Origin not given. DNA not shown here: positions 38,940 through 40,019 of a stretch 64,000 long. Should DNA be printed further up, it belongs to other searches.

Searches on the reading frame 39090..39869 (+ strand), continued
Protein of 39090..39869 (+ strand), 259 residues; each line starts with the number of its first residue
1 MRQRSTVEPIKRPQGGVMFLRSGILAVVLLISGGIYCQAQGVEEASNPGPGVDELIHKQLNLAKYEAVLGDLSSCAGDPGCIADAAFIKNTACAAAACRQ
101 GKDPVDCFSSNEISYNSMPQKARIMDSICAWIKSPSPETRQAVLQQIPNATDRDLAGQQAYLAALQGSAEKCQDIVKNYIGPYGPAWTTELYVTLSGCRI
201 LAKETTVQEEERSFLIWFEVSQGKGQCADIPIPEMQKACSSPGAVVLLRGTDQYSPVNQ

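Call 41: search_protein_families(library=pfam, proteins=[L022:3312-4358:+, L022:5291-6625:+, L022:6622-7968:+, L022:7919-9184:-, L022:9100-9837:-, L022:9837-10838:-, L022:10835-11920:-, L022:11946-13532:-, L022:13444-14298:-, L022:14285-15202:-], max_evalue=0.01)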
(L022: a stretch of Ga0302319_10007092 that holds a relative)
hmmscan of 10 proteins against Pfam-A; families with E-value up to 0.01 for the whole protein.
L022:3312-4358:+ (348 aa): 1 family
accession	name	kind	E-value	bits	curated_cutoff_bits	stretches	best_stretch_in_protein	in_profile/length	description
PF01636.29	APH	-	2.1e-05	24.8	23.2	1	56-249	9-206/239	Phosphotransferase enzyme family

L022:5291-6625:+ (444 aa): 2 families
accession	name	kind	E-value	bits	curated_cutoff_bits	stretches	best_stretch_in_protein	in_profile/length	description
PF14269.12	Arylsulfotran_2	-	4.2e-17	62.9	27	1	143-409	24-299/301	Arylsulfotransferase (ASST)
PF05935.17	Arylsulfotrans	-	1e-11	44.9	24.2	1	151-317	75-217/374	Arylsulfotransferase (ASST)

L022:6622-7968:+ (448 aa): 2 families
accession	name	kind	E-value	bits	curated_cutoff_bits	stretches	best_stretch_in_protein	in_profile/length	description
PF14269.12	Arylsulfotran_2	-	8.5e-14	52.1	27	1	215-415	97-298/301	Arylsulfotransferase (ASST)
PF05935.17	Arylsulfotrans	-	1.8e-08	34.2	24.2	1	181-324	89-216/374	Arylsulfotransferase (ASST)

L022:7919-9184:- (421 aa): 3 families
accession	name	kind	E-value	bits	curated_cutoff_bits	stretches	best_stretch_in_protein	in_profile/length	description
PF04055.27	Radical_SAM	-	5.8e-12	46.5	29.5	1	72-203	3-139/166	Radical SAM superfamily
PF13186.11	SPASM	-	1.8e-06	28.6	21.5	1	324-393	1-66/67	Iron-sulfur cluster-binding domain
PF13353.11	Fer4_12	-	0.00052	20.8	22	1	74-140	13-78/137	4Fe-4S single cluster domain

L022:9100-9837:- (245 aa): 2 families
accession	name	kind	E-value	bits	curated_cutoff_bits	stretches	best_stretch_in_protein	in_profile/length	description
PF00535.33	Glycos_transf_2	-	2.5e-28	99.5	23.3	1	10-173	1-166/168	Glycosyl transferase family 2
PF10111.15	Glyco_tranf_2_2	-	0.0046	16.9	27.3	1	10-114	1-105/276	Glycosyltransferase like family 2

L022:9837-10838:- (333 aa): 4 families
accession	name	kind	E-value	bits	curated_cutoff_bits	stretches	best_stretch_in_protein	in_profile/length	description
PF01408.29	GFO_IDH_MocA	-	4e-19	69.9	24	1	1-117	1-120/120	Oxidoreductase family, NAD-binding Rossmann fold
PF02894.22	GFO_IDH_MocA_C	-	3.4e-16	60.2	22.9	1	130-326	2-218/218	Oxidoreductase family, C-terminal alpha/beta domain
PF22725.1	GFO_IDH_MocA_C3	-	3.5e-11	43.6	27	1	129-233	5-119/124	GFO/IDH/MocA C-terminal domain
PF02826.25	2-Hacid_dh_C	-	0.0091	15.8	25.1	0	2-71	38-103/178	D-isomer specific 2-hydroxyacid dehydrogenase, NAD binding domain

L022:10835-11920:- (361 aa): 1 family
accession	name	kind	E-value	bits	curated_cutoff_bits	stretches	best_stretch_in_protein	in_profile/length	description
PF04055.27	Radical_SAM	-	2e-09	38.2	29.5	1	14-147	5-140/166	Radical SAM superfamily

L022:11946-13532:- (528 aa): 1 family
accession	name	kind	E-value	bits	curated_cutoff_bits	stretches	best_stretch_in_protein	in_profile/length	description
PF13231.12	PMT_2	-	6.1e-18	66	26.1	1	95-250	3-160/160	Dolichyl-phosphate-mannose-protein mannosyltransferase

L022:13444-14298:- (284 aa): 0 families

L022:14285-15202:- (305 aa): 1 family
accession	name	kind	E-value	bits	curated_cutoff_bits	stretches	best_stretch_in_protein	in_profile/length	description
PF01136.24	Peptidase_U32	-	6.5e-23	81.7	22.4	1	102-211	3-110/233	Peptidase family U32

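Call 42: search_protein_families(library=pfam, proteins=[L023:223-705:+, L023:733-1791:+, L023:1820-2812:-, L023:2865-3590:-, L023:3592-4569:-, L023:4548-5645:-, L023:5719-7122:-, L023:7265-8314:-], max_evalue=0.01)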
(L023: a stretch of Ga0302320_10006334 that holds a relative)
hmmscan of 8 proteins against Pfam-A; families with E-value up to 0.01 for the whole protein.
L023:223-705:+ (160 aa): 0 families

L023:733-1791:+ (352 aa): 1 family
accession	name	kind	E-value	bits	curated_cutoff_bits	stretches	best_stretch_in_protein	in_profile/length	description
PF01636.29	APH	-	2.8e-05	24.5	23.2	1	56-256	7-211/239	Phosphotransferase enzyme family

L023:1820-2812:- (330 aa): 3 families
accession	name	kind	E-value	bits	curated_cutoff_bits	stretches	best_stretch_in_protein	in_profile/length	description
PF00733.27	Asn_synthase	-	5.4e-15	56.3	21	1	75-193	15-133/354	Asparagine synthase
PF24167.1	DUF7411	-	0.00029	20.9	28.7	1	81-140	4-60/194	Family of unknown function (DUF7411)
PF06508.19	QueC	-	0.00039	20.4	22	1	82-140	4-62/210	Queuosine biosynthesis protein QueC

L023:2865-3590:- (241 aa): 2 families
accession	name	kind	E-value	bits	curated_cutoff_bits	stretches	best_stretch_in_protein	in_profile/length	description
PF10096.14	DUF2334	-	8.5e-10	39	26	1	6-161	2-166/203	Uncharacterized protein conserved in bacteria (DUF2334)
PF01522.26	Polysacc_deac_1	-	0.0044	17.4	23.1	1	63-138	60-123/124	Polysaccharide deacetylase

L023:3592-4569:- (325 aa): 2 families
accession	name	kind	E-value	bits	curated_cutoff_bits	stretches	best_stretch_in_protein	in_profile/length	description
PF04055.27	Radical_SAM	-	2e-09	38.3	29.5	1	18-153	3-140/166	Radical SAM superfamily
PF13186.11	SPASM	-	7.2e-07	29.8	21.5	1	237-302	1-66/67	Iron-sulfur cluster-binding domain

L023:4548-5645:- (365 aa): 5 families
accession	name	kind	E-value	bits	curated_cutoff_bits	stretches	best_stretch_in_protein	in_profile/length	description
PF01041.23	DegT_DnrJ_EryC1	-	6.7e-80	269.4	19.8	1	21-360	9-358/360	DegT/DnrJ/EryC1/StrS aminotransferase family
PF00155.27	Aminotran_1_2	-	8.7e-13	48.6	19.7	1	41-159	45-185/361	Aminotransferase class I and II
PF00266.25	Aminotran_5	-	2.3e-08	33.9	21.5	1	15-166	19-182/371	Aminotransferase class-V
PF01053.26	Cys_Met_Meta_PP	-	1.7e-07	30.6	27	1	38-161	52-175/381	Cys/Met metabolism PLP-dependent enzyme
PF01212.27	Beta_elim_lyase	-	6.4e-05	22.9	27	1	38-310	32-238/288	Beta-eliminating lyase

L023:5719-7122:- (467 aa): 2 families
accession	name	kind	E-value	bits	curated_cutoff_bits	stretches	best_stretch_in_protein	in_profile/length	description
PF02310.24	B12-binding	-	5.6e-15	55.7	32.1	1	28-140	12-119/121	B12 binding domain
PF04055.27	Radical_SAM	-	8.9e-09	36.2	29.5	1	216-385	1-166/166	Radical SAM superfamily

L023:7265-8314:- (349 aa): 3 families
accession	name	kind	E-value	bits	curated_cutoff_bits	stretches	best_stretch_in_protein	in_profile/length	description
PF04055.27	Radical_SAM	-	2.1e-14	54.4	29.5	1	29-184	3-163/166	Radical SAM superfamily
PF13186.11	SPASM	-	1.3e-05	25.9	21.5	1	267-327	1-67/67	Iron-sulfur cluster-binding domain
PF13353.11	Fer4_12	-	0.00043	21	22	1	32-151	14-135/137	4Fe-4S single cluster domain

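Call 63: search_solved_structures(query=A2, max_evalue=10)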
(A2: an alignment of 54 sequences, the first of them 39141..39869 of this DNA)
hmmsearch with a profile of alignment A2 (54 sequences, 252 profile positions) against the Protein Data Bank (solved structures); distinct sequences matched with E-value up to 10: 6.
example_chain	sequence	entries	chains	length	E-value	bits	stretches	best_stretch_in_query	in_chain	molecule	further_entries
6zsh_B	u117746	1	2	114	1.6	11.6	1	172-204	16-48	EH domain-binding protein 1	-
3i47_A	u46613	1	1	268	1.6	11.6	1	138-191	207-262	Enoyl CoA hydratase/isomerase (Crotonase)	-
8iqh_A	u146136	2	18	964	1.7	11.5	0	116-209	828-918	Putative primase C962R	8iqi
2d89_A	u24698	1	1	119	1.7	11.5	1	172-204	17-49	EHBP1 protein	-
9ivf_A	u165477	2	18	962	1.8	11.4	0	117-209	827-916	Putative primase C962R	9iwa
3hdx_A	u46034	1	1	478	2.5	10.9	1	180-204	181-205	SusD superfamily protein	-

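Call 64: search_protein_families(library=pfam, alignment_id=A2, max_evalue=0.05)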
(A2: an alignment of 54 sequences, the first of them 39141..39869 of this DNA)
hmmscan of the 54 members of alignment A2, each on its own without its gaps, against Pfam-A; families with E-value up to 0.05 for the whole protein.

A. member 1, window:39141-39869:+ (242 aa): 1 family
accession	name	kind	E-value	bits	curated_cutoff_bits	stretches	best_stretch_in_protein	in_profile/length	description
PF22011.2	DUF6931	-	0.0074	16.8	27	1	102-148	44-90/145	Family of unknown function (DUF6931)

B. families by the number of members that match (of 54 scanned): 2 families
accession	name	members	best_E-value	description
PF22011.2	DUF6931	1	0.0074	Family of unknown function (DUF6931)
PF22732.2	MSL3_chromo-like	1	0.03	MSL3 chromodomain-like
